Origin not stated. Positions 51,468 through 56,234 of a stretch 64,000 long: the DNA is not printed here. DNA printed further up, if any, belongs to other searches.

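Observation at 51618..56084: P-type ATPase with non-canonical M4 ion-site motif (PLWAP) and an extra N-terminal membrane domain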

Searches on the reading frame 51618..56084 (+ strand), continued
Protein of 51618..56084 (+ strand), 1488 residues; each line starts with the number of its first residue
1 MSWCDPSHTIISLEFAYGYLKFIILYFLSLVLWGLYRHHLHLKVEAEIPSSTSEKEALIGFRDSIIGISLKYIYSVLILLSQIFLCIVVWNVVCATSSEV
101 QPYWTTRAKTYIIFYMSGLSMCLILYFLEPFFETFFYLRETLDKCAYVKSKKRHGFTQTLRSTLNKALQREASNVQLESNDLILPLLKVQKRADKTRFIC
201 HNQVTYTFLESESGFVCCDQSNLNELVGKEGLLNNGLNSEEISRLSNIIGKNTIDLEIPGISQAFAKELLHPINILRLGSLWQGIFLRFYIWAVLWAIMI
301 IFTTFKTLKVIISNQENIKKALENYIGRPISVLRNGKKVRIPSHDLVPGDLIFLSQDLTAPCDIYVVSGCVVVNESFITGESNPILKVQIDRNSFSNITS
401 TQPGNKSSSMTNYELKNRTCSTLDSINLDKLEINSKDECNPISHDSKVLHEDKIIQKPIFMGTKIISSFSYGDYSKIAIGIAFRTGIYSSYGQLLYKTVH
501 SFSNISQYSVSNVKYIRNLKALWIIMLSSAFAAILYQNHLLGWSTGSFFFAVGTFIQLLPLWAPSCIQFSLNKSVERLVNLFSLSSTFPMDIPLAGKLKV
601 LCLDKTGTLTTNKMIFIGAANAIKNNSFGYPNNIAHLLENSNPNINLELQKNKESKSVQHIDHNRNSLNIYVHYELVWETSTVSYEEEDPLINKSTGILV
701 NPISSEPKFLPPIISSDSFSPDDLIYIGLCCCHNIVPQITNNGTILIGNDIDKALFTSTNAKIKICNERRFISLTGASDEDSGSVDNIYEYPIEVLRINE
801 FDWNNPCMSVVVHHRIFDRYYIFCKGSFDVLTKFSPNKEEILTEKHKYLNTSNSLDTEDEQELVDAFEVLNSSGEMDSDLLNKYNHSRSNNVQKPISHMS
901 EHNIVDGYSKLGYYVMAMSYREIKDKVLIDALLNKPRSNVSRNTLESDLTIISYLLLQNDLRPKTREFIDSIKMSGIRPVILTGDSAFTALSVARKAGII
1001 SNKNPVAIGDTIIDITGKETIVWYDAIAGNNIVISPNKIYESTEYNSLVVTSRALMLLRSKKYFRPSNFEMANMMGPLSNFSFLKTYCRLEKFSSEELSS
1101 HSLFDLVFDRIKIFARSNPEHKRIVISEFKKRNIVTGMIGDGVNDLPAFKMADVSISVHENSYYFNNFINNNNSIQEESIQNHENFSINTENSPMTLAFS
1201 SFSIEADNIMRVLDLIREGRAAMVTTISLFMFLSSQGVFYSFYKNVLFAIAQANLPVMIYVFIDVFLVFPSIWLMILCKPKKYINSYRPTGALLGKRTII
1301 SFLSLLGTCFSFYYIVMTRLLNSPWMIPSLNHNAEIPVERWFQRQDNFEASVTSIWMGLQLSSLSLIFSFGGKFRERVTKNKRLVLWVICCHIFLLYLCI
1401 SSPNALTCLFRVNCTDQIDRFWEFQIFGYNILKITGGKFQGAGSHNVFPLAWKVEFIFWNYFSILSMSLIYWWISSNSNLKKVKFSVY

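Call 5: find_homologous_proteins(query=window:51618-56081:+, max_evalue=1e-10)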
Query window:51618-56081:+ (1488 aa): 758 proteins with E <= 1e-10 among 7582 candidates; the best 120 are listed.
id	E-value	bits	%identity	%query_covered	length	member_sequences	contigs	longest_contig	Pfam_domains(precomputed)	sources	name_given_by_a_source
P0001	0.0e+0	3380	100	100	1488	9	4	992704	PF00702.33,PF13246.13,PF00122.26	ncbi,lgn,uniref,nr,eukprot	ncbi:P-type ATpase3 cation transport ATpase, signal peptide [Cryptosporidium parvum Iowa II]|uniref:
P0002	0.0e+0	2957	87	100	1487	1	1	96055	PF00702.33,PF00122.26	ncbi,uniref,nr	ncbi:P-type ATpase3 cation transport ATpase [Cryptosporidium sp. chipmunk genotype I]|uniref:P-type 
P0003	0.0e+0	2752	80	100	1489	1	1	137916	PF00702.33,PF00122.26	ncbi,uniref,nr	ncbi:P-type ATPase cation transport protein [Cryptosporidium ubiquitum]|uniref:P-type ATPase cation 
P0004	0.0e+0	2430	72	100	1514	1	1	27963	PF00702.33,PF00122.26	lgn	-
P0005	0.0e+0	2019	61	100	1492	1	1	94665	PF00702.33,PF00122.26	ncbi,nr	ncbi:E1-E2 ATPase family protein [Cryptosporidium felis]|nr:E1-E2 ATPase family protein [Cryptospori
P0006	0.0e+0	1637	49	71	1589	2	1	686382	PF00702.33,PF00122.26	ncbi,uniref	ncbi:hypothetical protein RS030_111970 [Cryptosporidium xiaoi]|uniref:P-type ATPase A domain-contain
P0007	0.0e+0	1262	46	54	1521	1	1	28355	PF00702.33,PF13246.13,PF00122.26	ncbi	ncbi:E1-E2 ATPase family protein [Cryptosporidium serpentis]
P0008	0.0e+0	1251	43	99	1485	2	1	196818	PF00702.33,PF13246.13,PF00122.26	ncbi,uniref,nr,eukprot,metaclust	ncbi:E1-E2 ATPase family protein [Cryptosporidium muris RN66]|uniref:E1-E2 ATPase family protein n=1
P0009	3.6e-272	924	42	46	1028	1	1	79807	PF00702.33,PF13246.13,PF00122.26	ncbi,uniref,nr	ncbi:hypothetical protein FG386_002409 [Cryptosporidium ryanae]|uniref:uncharacterized protein n=1 T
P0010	2.5e-58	216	22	53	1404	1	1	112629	PF00702.33,PF00690.32,PF00122.26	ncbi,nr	ncbi:hypothetical protein BC940DRAFT_337870 [Gongronella butleri]|nr:hypothetical protein BC940DRAFT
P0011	9.4e-44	167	24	33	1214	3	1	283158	PF12409.14,PF00702.33,PF13246.13,PF00122.26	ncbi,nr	ncbi:hypothetical protein DSO57_1021714 [Entomophthora muscae]|nr:hypothetical protein DSO57_1021714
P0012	3.7e-42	162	23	33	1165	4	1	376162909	PF12409.14,PF00702.33,PF13246.13,PF00690.32,PF00122.26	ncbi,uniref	ncbi:polyamine-transporting ATPase 13A2 isoform X2 [Narcine bancroftii]|uniref:polyamine-transportin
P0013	8.1e-42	161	23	35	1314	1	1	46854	PF12409.14,PF00702.33,PF13246.13,PF00689.27,PF00690.32,PF00122.26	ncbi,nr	ncbi:hypothetical protein GGI12_000729 [Dipsacomyces acuminosporus]|nr:hypothetical protein GGI12_00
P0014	3.2e-40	156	24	32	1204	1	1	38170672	PF12409.14,PF00702.33,PF13246.13,PF00122.26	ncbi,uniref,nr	ncbi:polyamine-transporting ATPase 13A3-like isoform X7 [Portunus trituberculatus]|uniref:polyamine-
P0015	4.8e-40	155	26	19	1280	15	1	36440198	PF12409.14,PF00702.33,PF13246.13,PF00122.26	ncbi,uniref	ncbi:hypothetical protein O3P69_001925 [Scylla paramamosain]|uniref:Polyamine-transporting ATPase 13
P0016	6.0e-40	155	26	19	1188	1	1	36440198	PF12409.14,PF00702.33,PF13246.13,PF00122.26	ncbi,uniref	ncbi:hypothetical protein O3P69_001925 [Scylla paramamosain]|uniref:Polyamine-transporting ATPase 13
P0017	8.4e-40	154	22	32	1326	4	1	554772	PF12409.14,PF00702.33,PF13246.13,PF00122.26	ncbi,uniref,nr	ncbi:hypothetical protein O0I10_003773 [Lichtheimia ornata]|uniref:Cation-transporting ATPase n=1 Ta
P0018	1.0e-39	154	26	19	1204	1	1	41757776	PF12409.14,PF00702.33,PF13246.13,PF00122.26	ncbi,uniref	ncbi:polyamine-transporting ATPase 13A3-like isoform X4 [Scylla paramamosain]|uniref:polyamine-trans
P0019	1.4e-39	153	22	33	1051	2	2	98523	PF12409.14,PF00702.33,PF13246.13,PF00122.26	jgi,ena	-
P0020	2.2e-39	153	24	33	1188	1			PF12409.14,PF00702.33,PF13246.13,PF00122.26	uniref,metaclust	uniref:Cation-transporting ATPase n=2 Tax=Scylla olivacea TaxID=85551 RepID=A0A0P4W4W7_SCYOL|metaclu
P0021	1.7e-38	150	22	32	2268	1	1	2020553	PF00122.26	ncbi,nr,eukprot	ncbi:unnamed protein product [Amoebophrya sp. A25]|nr:unnamed protein product [Amoebophrya sp. A25]|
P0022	2.3e-38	149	23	74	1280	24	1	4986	PF00702.33,PF13246.13,PF00122.26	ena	-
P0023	4.7e-38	148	22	32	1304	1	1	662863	PF12409.14,PF00702.33,PF13246.13,PF00690.32,PF00122.26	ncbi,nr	ncbi:P-type ATPase-like protein [Spinellus fusiger]|nr:P-type ATPase-like protein [Spinellus fusiger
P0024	2.3e-37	146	24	34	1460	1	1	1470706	PF12409.14,PF00702.33,PF13246.13,PF00689.27,PF00122.26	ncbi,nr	ncbi:hypothetical protein C8R43DRAFT_973384 [Mycena crocata]|nr:hypothetical protein C8R43DRAFT_9733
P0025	4.2e-37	145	21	33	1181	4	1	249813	PF12409.14,PF00702.33,PF13246.13,PF00122.26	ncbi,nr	ncbi:hypothetical protein GGI26_002399 [Coemansia sp. RSA 1358]|nr:hypothetical protein GGI26_002399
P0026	1.1e-36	144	25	29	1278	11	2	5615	PF12409.14,PF00702.33,PF13246.13,PF00122.26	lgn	-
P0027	1.5e-36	144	22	33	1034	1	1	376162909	PF12409.14,PF00702.33,PF13246.13,PF00690.32,PF00122.26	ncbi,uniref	ncbi:polyamine-transporting ATPase 13A2 isoform X4 [Narcine bancroftii]|uniref:polyamine-transportin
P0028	3.8e-36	142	26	25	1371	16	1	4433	PF12409.14,PF00702.33,PF13246.13,PF00122.26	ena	-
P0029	1.5e-34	137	23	27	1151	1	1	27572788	PF12409.14,PF00702.33,PF13246.13,PF00690.32,PF00122.26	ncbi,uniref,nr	ncbi:cation-transporting ATPase 13A2 [Anoplopoma fimbria]|uniref:cation-transporting ATPase 13A2 n=1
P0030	5.8e-34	135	24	34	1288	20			PF12409.14,PF00702.33,PF13246.13,PF00690.32,PF00122.26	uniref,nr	uniref:cation-transporting ATPase 13A2 isoform X3 n=1 Tax=Podarcis muralis TaxID=64176 RepID=UPI0010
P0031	2.1e-33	133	23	33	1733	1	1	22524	PF12409.14,PF00702.33,PF13246.13,PF00122.26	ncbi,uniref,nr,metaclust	ncbi:hypothetical protein K437DRAFT_276836 [Tilletiaria anomala UBC 951]|uniref:Cation-transporting 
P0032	3.8e-33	132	21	37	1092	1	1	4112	PF12409.14,PF00702.33,PF13246.13,PF00122.26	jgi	jgi:cation-transporting ATPase 13A2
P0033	4.7e-33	132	24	27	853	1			PF00702.33,PF13246.13,PF00690.32,PF00122.26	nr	nr:TPA: hypothetical protein GDO54_003159 [Pyxicephalus adspersus]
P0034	6.3e-33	131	23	34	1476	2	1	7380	PF12409.14,PF00702.33,PF13246.13,PF00122.26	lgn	-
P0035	4.1e-31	125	25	26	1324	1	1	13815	PF12409.14,PF00702.33,PF00122.26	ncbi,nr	ncbi:hypothetical protein Golomagni_02679 [Golovinomyces magnicellulatus]|nr:hypothetical protein Go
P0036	5.0e-31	125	21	23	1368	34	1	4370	PF00702.33,PF13246.13,PF00122.26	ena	-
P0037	1.1e-30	124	23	26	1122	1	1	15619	PF00702.33,PF13246.13,PF00122.26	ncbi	ncbi:E1-E2 ATPase-domain-containing protein, partial [Piptocephalis cylindrospora]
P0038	2.7e-30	123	21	70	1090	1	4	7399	PF12409.14,PF00702.33,PF13246.13,PF00122.26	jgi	jgi:cation-transporting ATPase 13A2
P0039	1.9e-29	120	26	26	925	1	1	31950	PF00702.33,PF13246.13,PF00689.27,PF08282.19,PF00690.32,PF00122.26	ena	-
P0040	4.6e-28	115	23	27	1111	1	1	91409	PF00702.33,PF13246.13,PF00122.26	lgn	-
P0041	5.2e-28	115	24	26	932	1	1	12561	PF00702.33,PF13246.13,PF00689.27,PF08282.19,PF00690.32,PF00122.26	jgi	jgi:magnesium-transporting ATPase (P-type)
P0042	1.4e-27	114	23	29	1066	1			PF12409.14,PF00702.33,PF13246.13,PF00122.26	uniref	uniref:ATPase 13A3 n=1 Tax=Cyprinus carpio TaxID=7962 RepID=A0A8C1L0A1_CYPCA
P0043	3.9e-27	112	25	26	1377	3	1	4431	PF12409.14,PF00702.33,PF13246.13,PF00122.26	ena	-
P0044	8.8e-27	111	22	34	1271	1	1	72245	PF12409.14,PF00702.33,PF13246.13,PF00690.32,PF00122.26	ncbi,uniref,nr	ncbi:unnamed protein product [Cyprideis torosa]|uniref:Cation-transporting ATPase n=1 Tax=Cyprideis 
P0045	1.0e-26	111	21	30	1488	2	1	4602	PF12409.14,PF00702.33,PF13246.13,PF00122.26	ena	-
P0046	3.3e-25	106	22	26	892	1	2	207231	PF00702.33,PF13246.13,PF00689.27,PF00690.32,PF00122.26,PF12710.14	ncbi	-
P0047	6.3e-25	105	25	25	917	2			PF00702.33,PF13246.13,PF00122.26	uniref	uniref:ATPase cation transporting 13A2 n=1 Tax=Podarcis muralis TaxID=64176 RepID=A0A670J190_PODMU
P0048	7.2e-25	105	24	20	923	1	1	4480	PF00702.33,PF13246.13,PF00689.27,PF08282.19,PF00690.32,PF00122.26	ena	-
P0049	1.2e-24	104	23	26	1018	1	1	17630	PF00702.33,PF13246.13,PF00689.27,PF00690.32,PF00122.26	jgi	jgi:P-type Ca2+ transporter type 2C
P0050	2.7e-24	103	23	26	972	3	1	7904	PF00702.33,PF13246.13,PF00689.27,PF00690.32,PF00122.26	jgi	-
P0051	3.9e-24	102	49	5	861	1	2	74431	PF00702.33,PF13246.13,PF00689.27,PF00690.32,PF00122.26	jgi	-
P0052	4.5e-24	102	36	5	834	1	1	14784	PF00702.33,PF13246.13,PF00689.27,PF08282.19,PF00690.32,PF00122.26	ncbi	-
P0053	6.4e-24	102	51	3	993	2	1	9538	PF00702.33,PF13246.13,PF00689.27,PF00690.32,PF00122.26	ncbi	-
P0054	7.7e-24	101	25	27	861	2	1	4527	PF00702.33,PF13246.13,PF00689.27,PF00690.32,PF00122.26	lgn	-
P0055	2.0e-23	100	23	26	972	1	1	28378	PF00702.33,PF13246.13,PF00689.27,PF00690.32,PF00122.26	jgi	jgi:P-type Ca2+ transporter type 2C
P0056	3.2e-23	99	23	20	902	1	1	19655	PF00702.33,PF13246.13,PF00689.27,PF00690.32,PF00122.26,PF12710.14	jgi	jgi:Ca2+-transporting ATPase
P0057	3.7e-23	99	24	26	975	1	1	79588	PF00702.33,PF13246.13,PF00689.27,PF00690.32,PF00122.26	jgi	jgi:P-type Ca2+ transporter type 2C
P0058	4.6e-23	99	31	10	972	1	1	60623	PF00702.33,PF13246.13,PF00689.27,PF00690.32,PF00122.26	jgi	-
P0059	4.7e-23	99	32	10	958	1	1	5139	PF00702.33,PF13246.13,PF00689.27,PF08282.19,PF00690.32,PF00122.26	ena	-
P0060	4.8e-23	99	26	13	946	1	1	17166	PF00702.33,PF13246.13,PF00689.27,PF08282.19,PF00690.32,PF00122.26,PF12710.14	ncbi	-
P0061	6.2e-23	98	42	5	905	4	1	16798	PF00702.33,PF13246.13,PF00689.27,PF00690.32,PF00122.26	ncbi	ncbi:cation-translocating P-type ATPase [Moorellaceae bacterium AZ2]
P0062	7.3e-23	98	30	12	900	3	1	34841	PF00702.33,PF13246.13,PF00689.27,PF00690.32,PF00122.26,PF12710.14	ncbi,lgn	-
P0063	8.1e-23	98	25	17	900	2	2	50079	PF00702.33,PF13246.13,PF00689.27,PF00690.32,PF00122.26,PF12710.14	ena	-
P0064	9.6e-23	98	32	10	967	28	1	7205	PF00702.33,PF13246.13,PF00689.27,PF00690.32,PF00122.26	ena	-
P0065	1.2e-22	97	33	6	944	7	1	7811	PF00702.33,PF13246.13,PF00689.27,PF08282.19,PF00690.32,PF00122.26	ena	-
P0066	1.6e-22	97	25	26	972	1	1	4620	PF00702.33,PF13246.13,PF00689.27,PF00690.32,PF00122.26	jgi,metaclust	metaclust:\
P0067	2.5e-22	96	29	10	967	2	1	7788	PF00702.33,PF13246.13,PF00689.27,PF00690.32,PF00122.26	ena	-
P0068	2.7e-22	96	27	13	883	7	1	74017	PF00702.33,PF13246.13,PF00689.27,PF00690.32,PF00122.26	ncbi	-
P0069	2.8e-22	96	24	20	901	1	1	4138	PF00702.33,PF13246.13,PF00689.27,PF00690.32,PF00122.26,PF12710.14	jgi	jgi:Ca2+-transporting ATPase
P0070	3.4e-22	96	35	5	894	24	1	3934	PF00702.33,PF13246.13,PF00689.27,PF00690.32,PF00122.26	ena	-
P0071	3.7e-22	96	23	19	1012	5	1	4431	PF00702.33,PF13246.13,PF00689.27,PF00690.32,PF00122.26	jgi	jgi:P-type Ca2+ transporter type 2C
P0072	4.4e-22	96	29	9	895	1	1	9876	PF00702.33,PF13246.13,PF00689.27,PF00690.32,PF00122.26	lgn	-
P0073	4.4e-22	96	40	3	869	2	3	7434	PF00702.33,PF13246.13,PF00689.27,PF00690.32,PF00122.26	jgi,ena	-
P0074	5.3e-22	95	27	8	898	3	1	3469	PF00702.33,PF13246.13,PF00689.27,PF08282.19,PF00690.32,PF00122.26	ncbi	-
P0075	5.6e-22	95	25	23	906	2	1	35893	PF00702.33,PF13246.13,PF00689.27,PF00690.32,PF00122.26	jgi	jgi:Ca2+-transporting ATPase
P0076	5.8e-22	95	24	26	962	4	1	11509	PF00702.33,PF13246.13,PF00689.27,PF00690.32,PF00122.26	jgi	jgi:P-type Ca2+ transporter type 2C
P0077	6.6e-22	95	38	5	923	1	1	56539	PF00702.33,PF13246.13,PF00689.27,PF00690.32,PF00122.26,PF12710.14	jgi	jgi:calcium-translocating P-type ATPase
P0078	7.0e-22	95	31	11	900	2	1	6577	PF00702.33,PF13246.13,PF00689.27,PF00690.32,PF00122.26,PF12710.14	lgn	-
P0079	9.5e-22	94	40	5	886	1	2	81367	PF00702.33,PF13246.13,PF00689.27,PF00690.32,PF00122.26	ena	-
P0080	1.1e-21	94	24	19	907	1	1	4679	PF00702.33,PF13246.13,PF00689.27,PF00690.32,PF00122.26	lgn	-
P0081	1.2e-21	94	24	21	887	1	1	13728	PF00702.33,PF13246.13,PF00689.27,PF08282.19,PF00690.32,PF00122.26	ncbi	-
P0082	1.2e-21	94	32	7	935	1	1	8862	PF00702.33,PF13246.13,PF00689.27,PF08282.19,PF00690.32,PF00122.26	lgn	-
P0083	1.7e-21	94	35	6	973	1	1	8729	PF00702.33,PF13246.13,PF00689.27,PF00690.32,PF00122.26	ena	-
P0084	1.8e-21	94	36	6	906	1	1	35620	PF00702.33,PF13246.13,PF00689.27,PF08282.19,PF00690.32,PF00122.26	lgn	-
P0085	1.8e-21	94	31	9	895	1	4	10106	PF00702.33,PF13246.13,PF00689.27,PF08282.19,PF00690.32,PF00122.26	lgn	-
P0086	1.8e-21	93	42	5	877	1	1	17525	PF00702.33,PF13246.13,PF00689.27,PF08282.19,PF00690.32,PF00122.26,PF12710.14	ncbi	-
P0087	1.9e-21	93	22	20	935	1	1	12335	PF00702.33,PF13246.13,PF00689.27,PF00690.32,PF00122.26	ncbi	ncbi:MAG: cation-translocating P-type ATPase [Nitrosospira sp.]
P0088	2.0e-21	93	22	20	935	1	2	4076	PF00702.33,PF13246.13,PF00689.27,PF00690.32,PF00122.26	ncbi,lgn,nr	ncbi:MAG: cation-translocating P-type ATPase [Nitrosospira sp.]|nr:cation-translocating P-type ATPas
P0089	2.5e-21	93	23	21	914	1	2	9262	PF00702.33,PF13246.13,PF00689.27,PF08282.19,PF00690.32,PF00122.26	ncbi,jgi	jgi:sodium/potassium-transporting ATPase subunit alpha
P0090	2.6e-21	93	22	20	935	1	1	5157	PF00702.33,PF13246.13,PF00689.27,PF00690.32,PF00122.26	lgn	-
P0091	2.6e-21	93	28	7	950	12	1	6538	PF00702.33,PF13246.13,PF00689.27,PF00690.32,PF00122.26,PF12710.14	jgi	jgi:potassium/sodium efflux P-type ATPase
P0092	2.6e-21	93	43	4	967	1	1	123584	PF00702.33,PF13246.13,PF00689.27,PF00690.32,PF00122.26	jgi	jgi:Ca2+-transporting ATPase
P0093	2.9e-21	93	33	6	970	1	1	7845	PF00702.33,PF13246.13,PF00689.27,PF00690.32,PF00122.26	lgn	-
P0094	3.1e-21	93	24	16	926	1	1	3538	PF00702.33,PF13246.13,PF00689.27,PF08282.19,PF00690.32,PF00122.26,PF12710.14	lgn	-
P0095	3.1e-21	93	23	26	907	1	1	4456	PF00702.33,PF13246.13,PF00689.27,PF00690.32,PF00122.26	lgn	-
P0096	3.1e-21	93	22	26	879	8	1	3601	PF00702.33,PF13246.13,PF00689.27,PF00690.32,PF00122.26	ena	-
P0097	3.4e-21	93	22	22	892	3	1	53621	PF00702.33,PF13246.13,PF00689.27,PF00690.32,PF00122.26,PF12710.14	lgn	-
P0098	3.6e-21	92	24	19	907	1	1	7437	PF00702.33,PF13246.13,PF00689.27,PF00690.32,PF00122.26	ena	-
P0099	4.1e-21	92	22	26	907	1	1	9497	PF00702.33,PF13246.13,PF00689.27,PF00690.32,PF00122.26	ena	-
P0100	4.6e-21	92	47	4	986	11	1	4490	PF00702.33,PF13246.13,PF00689.27,PF00690.32,PF00122.26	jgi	-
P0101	4.9e-21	92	23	26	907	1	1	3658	PF00702.33,PF13246.13,PF00689.27,PF00690.32,PF00122.26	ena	-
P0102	5.7e-21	92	24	19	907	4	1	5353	PF00702.33,PF13246.13,PF00689.27,PF00690.32,PF00122.26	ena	-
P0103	5.8e-21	92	41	4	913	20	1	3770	PF00702.33,PF13246.13,PF00689.27,PF00690.32,PF00122.26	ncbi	-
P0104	5.8e-21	92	24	26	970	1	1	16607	PF00702.33,PF13246.13,PF00689.27,PF00690.32,PF00122.26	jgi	jgi:Ca2+-transporting ATPase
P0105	6.5e-21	92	35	6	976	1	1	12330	PF00702.33,PF13246.13,PF00689.27,PF00690.32,PF00122.26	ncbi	ncbi:MAG: cation-translocating P-type ATPase [Syntrophothermus sp.]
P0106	6.6e-21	92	35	6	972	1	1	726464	PF00702.33,PF13246.13,PF00689.27,PF00690.32,PF00122.26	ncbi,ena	-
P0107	6.7e-21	92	23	27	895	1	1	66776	PF00702.33,PF13246.13,PF00689.27,PF00690.32,PF00122.26,PF12710.14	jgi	jgi:P-type Ca2+ transporter type 2C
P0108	6.9e-21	92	28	9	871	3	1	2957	PF00702.33,PF13246.13,PF00689.27,PF08282.19,PF00690.32,PF00122.26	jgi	-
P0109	6.9e-21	92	23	27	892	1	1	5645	PF00702.33,PF13246.13,PF00689.27,PF08282.19,PF00690.32,PF00122.26,PF12710.14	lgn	-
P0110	7.0e-21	92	24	26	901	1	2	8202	PF00702.33,PF13246.13,PF00689.27,PF08282.19,PF00690.32,PF00122.26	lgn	-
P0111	7.3e-21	91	23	25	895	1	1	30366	PF00702.33,PF13246.13,PF00689.27,PF00690.32,PF00122.26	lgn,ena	-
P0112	7.5e-21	91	41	5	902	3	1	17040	PF00702.33,PF13246.13,PF00689.27,PF00690.32,PF00122.26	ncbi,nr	ncbi:MAG: hypothetical protein K0R46_698 [Herbinix sp.]|nr:hypothetical protein [Herbinix sp.]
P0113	7.5e-21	91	22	13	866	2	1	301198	PF00702.33,PF13246.13,PF00689.27,PF00690.32,PF00122.26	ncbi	-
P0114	8.0e-21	91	25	26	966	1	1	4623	PF00702.33,PF13246.13,PF00689.27,PF00690.32,PF00122.26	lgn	-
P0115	9.4e-21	91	23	24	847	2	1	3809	PF00702.33,PF13246.13,PF00689.27,PF00122.26,PF12710.14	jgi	-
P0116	1.0e-20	91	23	21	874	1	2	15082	PF00702.33,PF13246.13,PF00689.27,PF08282.19,PF00690.32,PF00122.26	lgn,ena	-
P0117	1.2e-20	91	23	17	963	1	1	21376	PF00702.33,PF13246.13,PF00689.27,PF08282.19,PF00690.32,PF00122.26,PF12710.14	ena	-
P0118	1.3e-20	91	22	21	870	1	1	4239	PF00702.33,PF13246.13,PF00689.27,PF00690.32,PF00122.26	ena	-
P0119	1.4e-20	91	24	27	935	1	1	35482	PF00702.33,PF13246.13,PF00689.27,PF00690.32,PF00122.26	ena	-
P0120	1.4e-20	91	23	23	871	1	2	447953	PF00702.33,PF13246.13,PF00689.27,PF00690.32,PF00122.26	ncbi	-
